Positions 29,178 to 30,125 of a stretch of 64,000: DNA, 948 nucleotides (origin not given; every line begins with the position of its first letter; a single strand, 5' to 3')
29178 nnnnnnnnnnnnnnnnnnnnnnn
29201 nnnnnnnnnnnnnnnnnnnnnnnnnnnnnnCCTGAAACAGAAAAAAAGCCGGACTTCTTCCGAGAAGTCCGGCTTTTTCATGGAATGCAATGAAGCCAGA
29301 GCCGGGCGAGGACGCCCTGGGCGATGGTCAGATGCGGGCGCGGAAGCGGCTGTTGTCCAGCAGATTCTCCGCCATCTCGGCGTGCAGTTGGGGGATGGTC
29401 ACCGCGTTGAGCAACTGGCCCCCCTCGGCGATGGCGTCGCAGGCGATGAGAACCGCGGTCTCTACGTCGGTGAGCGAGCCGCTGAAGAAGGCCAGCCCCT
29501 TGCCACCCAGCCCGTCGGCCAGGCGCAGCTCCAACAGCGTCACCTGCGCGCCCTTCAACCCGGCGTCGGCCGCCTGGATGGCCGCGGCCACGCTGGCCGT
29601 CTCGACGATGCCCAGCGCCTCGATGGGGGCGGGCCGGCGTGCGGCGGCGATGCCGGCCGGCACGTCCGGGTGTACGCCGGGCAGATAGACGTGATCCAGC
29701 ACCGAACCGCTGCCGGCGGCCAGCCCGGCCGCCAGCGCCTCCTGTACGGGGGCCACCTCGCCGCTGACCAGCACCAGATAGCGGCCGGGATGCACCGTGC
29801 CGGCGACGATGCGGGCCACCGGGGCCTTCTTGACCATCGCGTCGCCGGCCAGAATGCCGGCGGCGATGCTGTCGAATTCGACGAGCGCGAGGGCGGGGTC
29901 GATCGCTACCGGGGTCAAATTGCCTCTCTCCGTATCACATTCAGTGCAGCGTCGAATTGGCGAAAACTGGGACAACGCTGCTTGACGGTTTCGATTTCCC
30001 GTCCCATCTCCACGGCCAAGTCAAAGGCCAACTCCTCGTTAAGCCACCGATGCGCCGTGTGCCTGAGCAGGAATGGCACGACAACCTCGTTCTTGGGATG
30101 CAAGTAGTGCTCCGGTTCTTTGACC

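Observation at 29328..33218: BMC-type aldehyde dehydrogenase and tandem-BMC shell protein bracketing a defence-like ATPase + small-partner pair in one coupled operon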

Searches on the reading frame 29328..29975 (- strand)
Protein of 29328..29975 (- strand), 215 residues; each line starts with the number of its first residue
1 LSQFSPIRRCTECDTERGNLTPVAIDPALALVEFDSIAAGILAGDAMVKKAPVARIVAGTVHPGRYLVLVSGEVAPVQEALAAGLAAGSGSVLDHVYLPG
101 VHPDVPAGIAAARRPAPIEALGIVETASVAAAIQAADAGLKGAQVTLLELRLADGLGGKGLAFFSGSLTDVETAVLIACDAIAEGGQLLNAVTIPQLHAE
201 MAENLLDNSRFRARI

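Call 3: search_protein_families(library=pfam, proteins=[window:29328-29975:-], max_evalue=0.01)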
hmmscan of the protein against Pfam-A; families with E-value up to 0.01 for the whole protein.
window:29328-29975:- (215 aa): 1 family
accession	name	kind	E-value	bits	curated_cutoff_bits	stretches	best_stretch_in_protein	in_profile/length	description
PF00936.24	BMC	-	4.1e-33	113.6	24.5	2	120-196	1-74/75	BMC domain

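Call 4: search_protein_families(library=padloc, proteins=[window:29328-29975:-], max_evalue=0.01)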
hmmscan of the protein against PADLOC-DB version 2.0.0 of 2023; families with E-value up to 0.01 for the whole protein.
window:29328-29975:- (215 aa): 0 families

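Call 5: search_protein_families(library=ncbifam, proteins=[window:29328-29975:-], max_evalue=0.01)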
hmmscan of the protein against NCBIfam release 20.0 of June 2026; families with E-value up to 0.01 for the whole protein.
window:29328-29975:- (215 aa): 5 families
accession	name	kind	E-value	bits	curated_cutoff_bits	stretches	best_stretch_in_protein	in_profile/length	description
TIGR02526.1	eut_PduT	equivalog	4.6e-25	88.3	250.3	1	28-205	4-182/182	ethanolamine utilization microcompartment shell protein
NF012010.0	PRK15466.1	equivalog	1e-11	45.2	218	2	28-88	4-64/166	ethanolamine utilization microcompartment protein EutK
NF053792.1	beta_CO2some_O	equivalog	3.8e-11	42.9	270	2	119-202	7-88/205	beta-carboxysome assembly protein CcmO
NF053791.1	BMC_CsoS1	equivalog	8.2e-11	42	166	2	120-202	8-89/93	alpha-carboxysome major shell protein CsoS1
NF012018.0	PRK15474.1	equivalog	6.3e-10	39.3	133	2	118-203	1-84/97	ethanolamine utilization microcompartment protein EutM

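Call 15: find_homologous_proteins(query=window:29328-29918:-, max_evalue=1e-10)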
Query window:29328-29918:- (196 aa): 3912 proteins with E <= 1e-10 among 8000 candidates; the best 120 are listed.
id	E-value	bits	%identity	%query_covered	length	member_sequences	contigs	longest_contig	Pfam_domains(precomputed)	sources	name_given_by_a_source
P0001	4.4e-113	394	100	100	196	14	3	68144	PF00936.25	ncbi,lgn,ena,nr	ncbi:MAG TPA: BMC domain-containing protein [Anaerolineae bacterium]|nr:BMC domain-containing protei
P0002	1.9e-112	392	99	100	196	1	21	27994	PF00936.25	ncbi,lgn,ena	-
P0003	2.6e-109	381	96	100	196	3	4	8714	PF00936.25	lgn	-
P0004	1.3e-103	363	91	100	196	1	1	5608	PF00936.25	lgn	-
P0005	1.8e-103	362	91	99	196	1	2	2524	PF00936.25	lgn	-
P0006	1.1e-102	360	90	100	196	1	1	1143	PF00936.25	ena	-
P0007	1.5e-102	359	91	99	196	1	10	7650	PF00936.25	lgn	-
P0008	1.9e-102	359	90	100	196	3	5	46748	PF00936.25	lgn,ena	-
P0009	2.9e-102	358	90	100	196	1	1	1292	PF00936.25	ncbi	-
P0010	2.2e-101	356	92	97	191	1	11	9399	PF00936.25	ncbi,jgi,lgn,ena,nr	ncbi:MAG: BMC domain-containing protein [Anaerolinea sp.]|nr:BMC domain-containing protein [Anaeroli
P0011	4.2e-101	355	91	99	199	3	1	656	PF00936.25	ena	-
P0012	5.0e-101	354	90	99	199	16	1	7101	PF00936.25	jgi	jgi:microcompartment protein CcmL/EutN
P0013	7.9e-101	354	90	99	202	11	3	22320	PF00936.25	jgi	jgi:microcompartment protein CcmL/EutN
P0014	4.6e-99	348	89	99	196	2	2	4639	PF00936.25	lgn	-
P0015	7.9e-99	347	89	99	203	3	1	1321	PF00936.25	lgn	-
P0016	1.5e-97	343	88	97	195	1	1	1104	PF00936.25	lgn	-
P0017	5.9e-97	341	89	96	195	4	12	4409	PF00936.25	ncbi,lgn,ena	-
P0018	1.0e-95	337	88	96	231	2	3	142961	PF00936.25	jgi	jgi:microcompartment protein CcmL/EutN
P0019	1.6e-95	337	87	96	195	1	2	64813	PF00936.25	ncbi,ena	-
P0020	5.6e-95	335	88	96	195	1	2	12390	PF00936.25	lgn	-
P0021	9.6e-95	334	85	100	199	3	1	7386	PF00936.25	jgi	jgi:microcompartment protein CcmL/EutN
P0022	1.0e-94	334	86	100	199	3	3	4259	PF00936.25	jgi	jgi:microcompartment protein CcmL/EutN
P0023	1.1e-94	334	87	96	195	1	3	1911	PF00936.25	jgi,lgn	jgi:microcompartment protein CcmL/EutN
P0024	2.0e-94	333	86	100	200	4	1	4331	PF00936.25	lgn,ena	-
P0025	2.1e-94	333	87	96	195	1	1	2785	PF00936.25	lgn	-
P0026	2.2e-94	333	86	95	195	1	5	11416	PF00936.25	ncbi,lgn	-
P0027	3.1e-94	332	88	96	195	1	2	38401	PF00936.25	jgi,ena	jgi:microcompartment protein CcmL/EutN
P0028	7.5e-94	331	86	96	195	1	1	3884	PF00936.25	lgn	-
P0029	1.2e-93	330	85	97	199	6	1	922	PF00936.25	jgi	-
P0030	1.2e-93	330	86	96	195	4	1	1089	PF00936.25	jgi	-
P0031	1.6e-93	330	86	96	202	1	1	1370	PF00936.25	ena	-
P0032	3.4e-93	329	87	96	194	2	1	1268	PF00936.25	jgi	jgi:microcompartment protein CcmL/EutN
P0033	3.8e-93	329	87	96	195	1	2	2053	PF00936.25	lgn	-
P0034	4.5e-93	329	86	97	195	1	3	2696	PF00936.25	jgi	jgi:microcompartment protein CcmL/EutN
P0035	1.5e-92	327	84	96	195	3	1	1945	PF00936.25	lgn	-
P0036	4.9e-92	325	84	96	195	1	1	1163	PF00936.25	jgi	jgi:microcompartment protein CcmL/EutN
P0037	1.0e-91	324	85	96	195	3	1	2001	PF00936.25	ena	-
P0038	3.2e-91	322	86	96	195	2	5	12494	PF00936.25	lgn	-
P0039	4.1e-91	322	84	96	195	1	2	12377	PF00936.25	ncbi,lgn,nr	ncbi:MAG: BMC domain-containing protein [Caldilineales bacterium]|nr:BMC domain-containing protein [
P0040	4.4e-91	322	84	99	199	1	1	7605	PF00936.25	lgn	-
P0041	8.5e-91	321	85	96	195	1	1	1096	PF00936.25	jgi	jgi:microcompartment protein CcmL/EutN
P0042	6.1e-90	318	83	96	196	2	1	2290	PF00936.25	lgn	-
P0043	7.5e-90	318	83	97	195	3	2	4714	PF00936.25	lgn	-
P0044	1.5e-89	317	84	97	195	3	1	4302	PF00936.25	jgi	jgi:microcompartment protein CcmL/EutN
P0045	4.2e-89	316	85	96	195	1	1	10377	PF00936.25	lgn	-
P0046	8.2e-88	311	79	96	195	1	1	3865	PF00936.25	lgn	-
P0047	3.0e-87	310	80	96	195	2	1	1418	PF00936.25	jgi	jgi:microcompartment protein CcmL/EutN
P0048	5.5e-87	309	82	96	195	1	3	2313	PF00936.25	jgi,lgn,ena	jgi:microcompartment protein CcmL/EutN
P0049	7.2e-87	308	83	96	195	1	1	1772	PF00936.25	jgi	jgi:microcompartment protein CcmL/EutN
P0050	9.0e-87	308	83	95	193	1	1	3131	PF00936.25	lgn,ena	-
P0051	1.2e-86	308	79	96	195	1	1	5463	PF00936.25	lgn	-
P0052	4.2e-86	306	79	97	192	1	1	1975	PF00936.25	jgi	jgi:microcompartment protein CcmL/EutN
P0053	4.3e-86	306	81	96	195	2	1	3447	PF00936.25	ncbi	-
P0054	5.5e-86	305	78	97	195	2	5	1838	PF00936.25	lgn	-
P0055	1.9e-84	300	78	99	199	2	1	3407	PF00936.25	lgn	-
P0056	3.5e-84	300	81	97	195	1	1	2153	PF00936.25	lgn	-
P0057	1.2e-83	298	77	96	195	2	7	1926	PF00936.25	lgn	-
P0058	3.1e-83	296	79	96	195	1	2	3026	PF00936.25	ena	-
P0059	2.2e-82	294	80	96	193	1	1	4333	PF00936.25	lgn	-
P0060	1.1e-81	291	77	96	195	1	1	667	PF00936.25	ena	-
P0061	1.2e-81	291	77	96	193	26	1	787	PF00936.25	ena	-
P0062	3.5e-81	290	74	96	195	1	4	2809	PF00936.25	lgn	-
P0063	7.6e-81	289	76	97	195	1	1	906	PF00936.25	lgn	-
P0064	8.9e-81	288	75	98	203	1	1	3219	PF00936.25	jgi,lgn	jgi:microcompartment protein CcmL/EutN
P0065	2.4e-80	287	76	96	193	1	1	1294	PF00936.25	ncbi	-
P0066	3.7e-80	286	77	95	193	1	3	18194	PF00936.25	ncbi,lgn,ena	-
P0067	4.2e-80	286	77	96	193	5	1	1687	PF00936.25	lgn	-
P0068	5.6e-80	286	77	96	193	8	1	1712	PF00936.25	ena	-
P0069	2.6e-79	284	76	96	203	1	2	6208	PF00936.25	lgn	-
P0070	5.2e-79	283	75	96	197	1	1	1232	PF00936.25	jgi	jgi:microcompartment protein CcmL/EutN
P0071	7.0e-79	282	75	96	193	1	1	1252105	PF00936.25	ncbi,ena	-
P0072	7.8e-79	282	75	96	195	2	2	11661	PF00936.25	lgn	-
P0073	1.6e-78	281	72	94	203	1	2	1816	PF00936.25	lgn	-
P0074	2.0e-78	281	75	99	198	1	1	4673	PF00936.25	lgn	-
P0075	6.0e-78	279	74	96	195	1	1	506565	PF00936.25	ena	-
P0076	3.0e-77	277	72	96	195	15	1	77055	PF00936.25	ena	-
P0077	3.1e-77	277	76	97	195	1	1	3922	PF00936.25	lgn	-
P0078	3.1e-76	274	73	97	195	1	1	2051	PF00936.25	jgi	jgi:microcompartment protein CcmL/EutN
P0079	4.1e-76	273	74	97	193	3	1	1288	PF00936.25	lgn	-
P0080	6.7e-76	273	72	97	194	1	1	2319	PF00936.25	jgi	jgi:microcompartment protein CcmL/EutN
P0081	8.9e-76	272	74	97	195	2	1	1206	PF00936.25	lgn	-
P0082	1.1e-75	272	73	97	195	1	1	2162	PF00936.25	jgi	jgi:microcompartment protein CcmL/EutN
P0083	2.4e-75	271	74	97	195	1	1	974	PF00936.25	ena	-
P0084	3.2e-75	270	71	97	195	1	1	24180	PF00936.25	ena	-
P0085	4.3e-75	270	71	96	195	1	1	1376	PF00936.25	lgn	-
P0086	4.7e-75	270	68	96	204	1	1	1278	PF00936.25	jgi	jgi:microcompartment protein CcmL/EutN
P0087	8.9e-75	269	71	96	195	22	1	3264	PF00936.25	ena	-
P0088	1.2e-74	269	71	97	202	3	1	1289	PF00936.25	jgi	jgi:microcompartment protein CcmL/EutN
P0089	2.1e-74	268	72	97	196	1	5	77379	PF00936.25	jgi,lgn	-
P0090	4.8e-74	267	74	96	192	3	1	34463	PF00936.25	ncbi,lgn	ncbi:MAG: BMC domain-containing protein [Caldilineales bacterium]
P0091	5.8e-74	266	71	97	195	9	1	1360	PF00936.25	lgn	-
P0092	9.2e-74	266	71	97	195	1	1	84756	PF00936.25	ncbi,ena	-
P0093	4.4e-73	263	71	97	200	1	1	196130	PF00936.25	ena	-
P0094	4.4e-73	263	70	97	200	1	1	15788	PF00936.25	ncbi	-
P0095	6.1e-73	263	70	97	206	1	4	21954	PF00936.25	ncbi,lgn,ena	-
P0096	7.7e-73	263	70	97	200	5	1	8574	PF00936.25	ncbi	-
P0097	8.8e-73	262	70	97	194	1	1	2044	PF00936.25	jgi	jgi:microcompartment protein CcmL/EutN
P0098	1.2e-72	262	73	96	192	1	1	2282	PF00936.25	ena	-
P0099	1.4e-72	262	70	97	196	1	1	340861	PF00936.25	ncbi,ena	-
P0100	1.6e-72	262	69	96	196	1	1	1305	PF00936.25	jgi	jgi:microcompartment protein CcmL/EutN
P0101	1.9e-72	261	71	96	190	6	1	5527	PF00936.25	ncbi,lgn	ncbi:MAG: BMC domain-containing protein [Anaerolineae bacterium]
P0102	3.1e-72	261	69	97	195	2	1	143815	PF00936.25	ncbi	-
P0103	3.3e-72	261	72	97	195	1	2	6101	PF00936.25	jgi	jgi:microcompartment protein CcmL/EutN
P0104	4.5e-72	260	69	97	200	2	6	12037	PF00936.25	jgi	jgi:microcompartment protein CcmL/EutN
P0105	6.2e-72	260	70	97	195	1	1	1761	PF00936.25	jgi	-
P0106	6.7e-72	260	71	97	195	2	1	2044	PF00936.25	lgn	-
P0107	7.0e-72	259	68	97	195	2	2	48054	PF00936.25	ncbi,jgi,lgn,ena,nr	ncbi:MAG: propanediol utilization protein [Chloroflexi bacterium HGW-Chloroflexi-1]|nr:MAG: propaned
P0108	7.9e-72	259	70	97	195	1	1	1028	PF00936.25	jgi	-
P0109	1.5e-71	258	69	97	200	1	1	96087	PF00936.25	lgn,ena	-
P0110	1.6e-71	258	69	97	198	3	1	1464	PF00936.25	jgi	jgi:microcompartment protein CcmL/EutN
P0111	1.7e-71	258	71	97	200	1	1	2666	PF00936.25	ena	-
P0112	1.8e-71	258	70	97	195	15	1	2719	PF00936.25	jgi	-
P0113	2.9e-71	257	68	97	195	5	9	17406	PF00936.25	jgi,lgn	jgi:microcompartment protein CcmL/EutN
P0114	2.9e-71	257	69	96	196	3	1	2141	PF00936.25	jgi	jgi:microcompartment protein CcmL/EutN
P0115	3.6e-71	257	68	97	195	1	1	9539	PF00936.25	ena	-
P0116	3.7e-71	257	69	97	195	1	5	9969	PF00936.25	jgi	jgi:microcompartment protein CcmL/EutN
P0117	5.4e-71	257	69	97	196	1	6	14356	PF00936.25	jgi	jgi:microcompartment protein CcmL/EutN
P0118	6.4e-71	256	67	97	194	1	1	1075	PF00936.25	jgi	jgi:microcompartment protein CcmL/EutN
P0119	8.1e-71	256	69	97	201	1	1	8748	PF00936.25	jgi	jgi:microcompartment protein CcmL/EutN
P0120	8.6e-71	256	70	97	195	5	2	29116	PF00936.25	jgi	jgi:microcompartment protein CcmL/EutN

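Call 18: find_encoding_contigs(protein=P0008, flank=10000, max_places=2)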
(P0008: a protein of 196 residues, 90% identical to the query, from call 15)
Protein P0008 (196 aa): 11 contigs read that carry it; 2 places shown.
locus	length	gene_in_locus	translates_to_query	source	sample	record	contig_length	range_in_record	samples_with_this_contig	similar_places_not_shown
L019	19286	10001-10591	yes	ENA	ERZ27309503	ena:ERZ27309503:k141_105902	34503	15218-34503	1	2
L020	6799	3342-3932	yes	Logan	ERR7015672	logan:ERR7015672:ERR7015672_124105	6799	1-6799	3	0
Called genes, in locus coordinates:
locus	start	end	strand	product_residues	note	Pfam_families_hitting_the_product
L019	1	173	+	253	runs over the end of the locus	PF02502:LacAB_rpiB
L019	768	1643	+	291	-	PF01791:DeoC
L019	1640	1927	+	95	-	-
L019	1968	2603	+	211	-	PF27545:CsoS1D_N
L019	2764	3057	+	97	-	PF00936:BMC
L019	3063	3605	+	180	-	PF00719:Pyrophosphatase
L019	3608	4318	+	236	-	PF00753:Lactamase_B, PF14597:Lactamase_B_5 (faint)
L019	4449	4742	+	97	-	PF03319:EutN_CcmL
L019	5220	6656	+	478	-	PF13231:PMT_2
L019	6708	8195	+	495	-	PF00171:Aldedh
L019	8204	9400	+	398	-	PF02463:SMC_N, PF11398:DUF2813 (faint), PF13175:AAA_15, PF13476:AAA_23, PF13304:AAA_21, PF13175:AAA_15 (weak)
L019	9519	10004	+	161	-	-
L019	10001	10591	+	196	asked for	PF00936:BMC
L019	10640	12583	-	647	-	PF01839:FG-GAP (faint), PF13517:FG-GAP_3 (weak), PF19190:BACON_2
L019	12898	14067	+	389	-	PF01702:TGT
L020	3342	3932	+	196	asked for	PF00936:BMC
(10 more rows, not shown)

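Call 19: find_encoding_contigs(protein=P0018, flank=10000, max_places=2)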
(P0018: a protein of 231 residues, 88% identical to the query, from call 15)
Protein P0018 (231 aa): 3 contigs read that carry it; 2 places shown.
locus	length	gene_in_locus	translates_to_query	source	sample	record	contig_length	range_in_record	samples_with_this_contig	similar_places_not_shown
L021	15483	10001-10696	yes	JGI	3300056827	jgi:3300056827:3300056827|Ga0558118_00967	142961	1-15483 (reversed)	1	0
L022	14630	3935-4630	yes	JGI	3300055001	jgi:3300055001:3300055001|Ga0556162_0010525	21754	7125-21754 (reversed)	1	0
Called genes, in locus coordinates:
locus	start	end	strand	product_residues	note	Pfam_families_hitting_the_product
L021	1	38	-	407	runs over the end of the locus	PF00108:Thiolase_N, PF02803:Thiolase_C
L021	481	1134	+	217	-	PF10502:Peptidase_S26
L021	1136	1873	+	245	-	PF02502:LacAB_rpiB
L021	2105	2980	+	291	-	PF01791:DeoC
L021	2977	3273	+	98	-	-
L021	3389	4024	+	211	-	PF27545:CsoS1D_N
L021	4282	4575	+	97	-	PF00936:BMC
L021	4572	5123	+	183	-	PF00719:Pyrophosphatase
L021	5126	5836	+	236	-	PF00753:Lactamase_B, PF14597:Lactamase_B_5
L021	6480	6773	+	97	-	PF03319:EutN_CcmL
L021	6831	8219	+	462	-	PF13231:PMT_2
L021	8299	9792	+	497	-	PF00171:Aldedh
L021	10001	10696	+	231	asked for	PF00936:BMC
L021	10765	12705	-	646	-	PF13517:FG-GAP_3 (faint), PF01839:FG-GAP (faint), PF19190:BACON_2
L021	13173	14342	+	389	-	PF01702:TGT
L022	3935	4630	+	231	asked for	PF00936:BMC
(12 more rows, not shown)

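Call 20: find_encoding_contigs(protein=P0019, flank=10000, max_places=2)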
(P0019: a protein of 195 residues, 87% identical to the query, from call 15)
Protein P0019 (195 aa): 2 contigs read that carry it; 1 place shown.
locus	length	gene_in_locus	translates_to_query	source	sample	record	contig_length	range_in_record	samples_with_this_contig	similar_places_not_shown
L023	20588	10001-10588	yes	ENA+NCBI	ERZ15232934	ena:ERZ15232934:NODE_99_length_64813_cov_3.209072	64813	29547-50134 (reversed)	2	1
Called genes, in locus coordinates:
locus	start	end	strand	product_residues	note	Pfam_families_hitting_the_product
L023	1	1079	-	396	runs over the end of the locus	PF00108:Thiolase_N, PF02803:Thiolase_C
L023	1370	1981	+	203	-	PF10502:Peptidase_S26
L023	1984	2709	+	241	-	PF02502:LacAB_rpiB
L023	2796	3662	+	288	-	PF01791:DeoC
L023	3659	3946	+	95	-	-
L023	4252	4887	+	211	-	PF27545:CsoS1D_N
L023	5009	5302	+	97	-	PF00936:BMC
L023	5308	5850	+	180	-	PF00719:Pyrophosphatase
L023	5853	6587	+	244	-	PF00753:Lactamase_B, PF14597:Lactamase_B_5 (faint)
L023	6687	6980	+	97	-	PF03319:EutN_CcmL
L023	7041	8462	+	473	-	PF13231:PMT_2 (weak)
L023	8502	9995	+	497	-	PF00171:Aldedh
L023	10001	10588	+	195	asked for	PF00936:BMC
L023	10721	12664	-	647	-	PF13517:FG-GAP_3 (faint), PF01839:FG-GAP (faint), PF19190:BACON_2 (faint)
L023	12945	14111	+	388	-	PF01702:TGT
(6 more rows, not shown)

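Call 37: find_related_loci(query=A1, collection=genome_contigs, flank=10000)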
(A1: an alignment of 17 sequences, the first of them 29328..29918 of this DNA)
Query A1 (196 aa) in genome_contigs; peptide patterns used: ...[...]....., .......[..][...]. (x = any residue, [..] = any of these).
600 stretches matched a pattern (row limit reached: there are more); 355 encode a relative of the query (tblastn E <= 1e-3); the best 80 are kept; 80 distinct loci.
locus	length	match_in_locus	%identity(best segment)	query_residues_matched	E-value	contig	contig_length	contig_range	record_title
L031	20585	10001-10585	90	1-195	6e-95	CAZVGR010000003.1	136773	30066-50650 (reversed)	MAG TPA_asm: uncultured Anaerolinea sp. isolate SRP304446_co1_50 genome assembly, contig: NODE_39_length_136773_cov_18.2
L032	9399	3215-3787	92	5-195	3e-94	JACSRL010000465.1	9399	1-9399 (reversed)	MAG: Anaerolinea sp. isolate CH3 contig-70_10060, whole genome shotgun sequence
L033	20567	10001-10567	77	8-196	3e-83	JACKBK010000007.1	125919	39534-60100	MAG: Caldilineae bacterium isolate HK-STAS-CHLO-19 HK-STAS-CHLO-19_7, whole genome shotgun sequence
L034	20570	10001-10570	75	7-196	5e-83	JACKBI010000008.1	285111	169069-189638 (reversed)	MAG: Anaerolineales bacterium isolate HK-STAS-CHLO-17 HK-STAS-CHLO-17_8, whole genome shotgun sequence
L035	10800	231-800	70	6-195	9e-76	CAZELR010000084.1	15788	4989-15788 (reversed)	MAG TPA_asm: uncultured Anaerolineales bacterium isolate binchicken_co115_154 genome assembly, contig: NODE_5828_length_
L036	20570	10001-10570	69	6-195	5e-73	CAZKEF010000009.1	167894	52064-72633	MAG TPA_asm: uncultured Anaerolineales bacterium isolate binchicken_co22_195 genome assembly, contig: NODE_67_length_167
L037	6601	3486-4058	68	5-195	3e-72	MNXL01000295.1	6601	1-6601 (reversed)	MAG: Anaerolineae bacterium CG2_30_64_16 cg2_3.0_scaffold_12211_c, whole genome shotgun sequence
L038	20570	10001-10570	67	6-195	7e-71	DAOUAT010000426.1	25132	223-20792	MAG TPA_asm: Anaerolineae bacterium isolate H66_683 k113_50932, whole genome shotgun sequence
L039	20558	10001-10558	66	8-193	3e-68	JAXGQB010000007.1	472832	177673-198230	MAG: Anaerolineae bacterium isolate AnMBR.bin316 bin316_7, whole genome shotgun sequence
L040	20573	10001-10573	63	6-196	9e-68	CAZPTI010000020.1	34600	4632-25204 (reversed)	MAG TPA_asm: uncultured Anaerolineales bacterium isolate SRP278314_co2_92 genome assembly, contig: NODE_1755_length_3460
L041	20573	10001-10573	61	6-196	9e-67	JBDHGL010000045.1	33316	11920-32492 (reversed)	MAG: Gemmatimonadota bacterium isolate M8-58_Bin_433 M8-58_Bin_433_scaffold_11081, whole genome shotgun sequence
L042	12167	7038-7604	61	6-195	2e-64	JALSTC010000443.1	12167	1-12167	MAG: Ardenticatenia bacterium isolate 356-308_metabat2_scaf2bin.086 356-308_scaffold_3313_c1, whole genome shotgun seque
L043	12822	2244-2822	56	4-196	1e-64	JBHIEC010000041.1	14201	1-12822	MAG: Anaerolineae bacterium isolate b3.sp2_bin.41 NODE_1312_length_14201_cov_7.991658, whole genome shotgun sequence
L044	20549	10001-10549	62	8-192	8e-64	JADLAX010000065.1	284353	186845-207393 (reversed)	MAG: Anaerolineae bacterium isolate SJ142 c_000000915948, whole genome shotgun sequence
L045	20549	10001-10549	61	8-192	1e-63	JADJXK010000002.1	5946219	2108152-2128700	MAG: Candidatus Leptofilum proximum isolate Kalu_MAXAC.106v2 tig00100734-10-59431720, whole genome shotgun sequence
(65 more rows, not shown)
